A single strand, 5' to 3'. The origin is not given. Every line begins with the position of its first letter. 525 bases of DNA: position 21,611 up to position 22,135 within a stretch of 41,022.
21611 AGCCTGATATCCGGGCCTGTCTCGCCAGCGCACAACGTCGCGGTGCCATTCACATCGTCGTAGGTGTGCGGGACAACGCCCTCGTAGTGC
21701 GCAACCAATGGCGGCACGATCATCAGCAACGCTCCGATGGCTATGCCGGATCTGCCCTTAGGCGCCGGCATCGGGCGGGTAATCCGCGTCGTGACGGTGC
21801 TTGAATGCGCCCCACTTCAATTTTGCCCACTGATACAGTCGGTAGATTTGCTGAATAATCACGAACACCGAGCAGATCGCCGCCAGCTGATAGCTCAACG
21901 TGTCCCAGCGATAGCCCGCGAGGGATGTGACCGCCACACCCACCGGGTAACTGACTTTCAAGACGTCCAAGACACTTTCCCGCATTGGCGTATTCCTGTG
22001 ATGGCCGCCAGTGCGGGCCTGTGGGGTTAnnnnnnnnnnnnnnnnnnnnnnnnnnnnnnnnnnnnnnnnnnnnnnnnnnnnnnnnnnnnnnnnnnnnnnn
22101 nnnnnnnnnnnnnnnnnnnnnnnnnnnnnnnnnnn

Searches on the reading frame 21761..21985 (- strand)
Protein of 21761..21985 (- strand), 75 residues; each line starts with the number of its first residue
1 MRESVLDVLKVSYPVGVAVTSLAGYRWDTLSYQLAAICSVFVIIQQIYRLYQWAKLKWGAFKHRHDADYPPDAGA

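Call 71: search_protein_families(library=phrogs, max_evalue=0.01, proteins=[window:21761-21985:-])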
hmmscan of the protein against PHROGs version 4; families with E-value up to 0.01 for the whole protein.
seq(75 aa): 1 family
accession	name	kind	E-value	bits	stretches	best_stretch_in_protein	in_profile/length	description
phrog_920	-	lysis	0.0011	19.4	1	8-60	12-61/67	holin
